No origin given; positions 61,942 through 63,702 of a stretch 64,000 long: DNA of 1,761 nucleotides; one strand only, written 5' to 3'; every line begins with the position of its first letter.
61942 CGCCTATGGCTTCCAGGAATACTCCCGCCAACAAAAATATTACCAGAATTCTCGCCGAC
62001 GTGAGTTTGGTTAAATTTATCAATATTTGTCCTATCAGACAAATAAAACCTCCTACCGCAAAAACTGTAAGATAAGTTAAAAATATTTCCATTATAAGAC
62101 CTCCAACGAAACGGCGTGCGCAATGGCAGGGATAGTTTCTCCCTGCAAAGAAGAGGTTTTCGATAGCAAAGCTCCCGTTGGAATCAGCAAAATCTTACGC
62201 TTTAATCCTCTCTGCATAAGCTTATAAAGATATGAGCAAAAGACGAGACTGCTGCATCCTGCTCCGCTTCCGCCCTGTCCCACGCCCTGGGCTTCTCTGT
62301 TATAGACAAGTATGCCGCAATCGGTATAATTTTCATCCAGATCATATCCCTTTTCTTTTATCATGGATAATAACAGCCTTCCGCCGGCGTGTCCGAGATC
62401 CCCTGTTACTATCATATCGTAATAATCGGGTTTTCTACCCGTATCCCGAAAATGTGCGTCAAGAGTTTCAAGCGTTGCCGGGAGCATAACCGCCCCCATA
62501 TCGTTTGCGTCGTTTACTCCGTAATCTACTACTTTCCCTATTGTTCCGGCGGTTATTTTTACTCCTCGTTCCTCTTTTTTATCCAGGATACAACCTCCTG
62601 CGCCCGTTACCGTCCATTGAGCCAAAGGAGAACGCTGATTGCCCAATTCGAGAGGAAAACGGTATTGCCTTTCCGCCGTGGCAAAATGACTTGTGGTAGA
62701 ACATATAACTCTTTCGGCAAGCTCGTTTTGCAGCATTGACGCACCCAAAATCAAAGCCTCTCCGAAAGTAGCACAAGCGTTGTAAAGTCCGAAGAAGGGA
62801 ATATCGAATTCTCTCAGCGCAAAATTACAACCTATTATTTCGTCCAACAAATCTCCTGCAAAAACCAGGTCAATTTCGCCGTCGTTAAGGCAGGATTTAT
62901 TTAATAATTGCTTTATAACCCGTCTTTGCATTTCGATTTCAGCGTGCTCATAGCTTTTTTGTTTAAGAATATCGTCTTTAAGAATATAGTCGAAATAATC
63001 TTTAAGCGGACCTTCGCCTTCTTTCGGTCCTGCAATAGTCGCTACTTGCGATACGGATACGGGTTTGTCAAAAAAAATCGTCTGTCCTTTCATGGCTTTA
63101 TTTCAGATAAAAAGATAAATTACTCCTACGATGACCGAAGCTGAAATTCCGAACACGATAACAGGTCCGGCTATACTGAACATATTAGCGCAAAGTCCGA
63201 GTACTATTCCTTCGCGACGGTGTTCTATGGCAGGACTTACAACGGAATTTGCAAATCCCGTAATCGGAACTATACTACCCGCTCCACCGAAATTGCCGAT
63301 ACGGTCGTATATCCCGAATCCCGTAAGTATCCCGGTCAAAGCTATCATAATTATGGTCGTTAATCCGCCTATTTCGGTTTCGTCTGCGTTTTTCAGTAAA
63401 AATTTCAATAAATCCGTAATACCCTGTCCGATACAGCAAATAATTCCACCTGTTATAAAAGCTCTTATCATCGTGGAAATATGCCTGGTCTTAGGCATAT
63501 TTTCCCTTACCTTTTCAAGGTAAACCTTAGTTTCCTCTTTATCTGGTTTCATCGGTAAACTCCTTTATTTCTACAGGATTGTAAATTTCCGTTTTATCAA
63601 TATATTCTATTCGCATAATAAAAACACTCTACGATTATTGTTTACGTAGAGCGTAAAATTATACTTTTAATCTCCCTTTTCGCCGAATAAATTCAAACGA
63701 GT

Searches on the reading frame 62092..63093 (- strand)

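Call 51: search_protein_families(library=pfam, proteins=[window:62092-63093:-])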
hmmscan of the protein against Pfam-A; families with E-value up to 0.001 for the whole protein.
window:62092-63093:- (333 aa): 1 family
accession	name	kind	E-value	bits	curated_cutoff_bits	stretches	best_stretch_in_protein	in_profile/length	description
PF07451.17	SpoVAD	-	1.3e-133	445.2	22.1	1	4-331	3-329/329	Stage V sporulation protein AD (SpoVAD)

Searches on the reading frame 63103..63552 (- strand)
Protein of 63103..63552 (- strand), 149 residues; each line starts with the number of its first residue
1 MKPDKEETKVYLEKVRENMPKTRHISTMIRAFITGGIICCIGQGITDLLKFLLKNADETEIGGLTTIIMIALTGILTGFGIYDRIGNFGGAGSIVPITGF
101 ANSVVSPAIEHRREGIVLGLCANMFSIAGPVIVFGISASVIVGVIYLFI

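Call 51: search_protein_families(library=pfam, proteins=[window:63103-63552:-])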
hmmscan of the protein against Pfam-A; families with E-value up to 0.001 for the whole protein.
window:63103-63552:- (149 aa): 1 family
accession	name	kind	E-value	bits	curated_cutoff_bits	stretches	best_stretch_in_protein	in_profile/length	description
PF03862.18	SpoVAC_SpoVAEB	-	3.8e-39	134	25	1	28-145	2-117/117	SpoVAC/SpoVAEB sporulation membrane protein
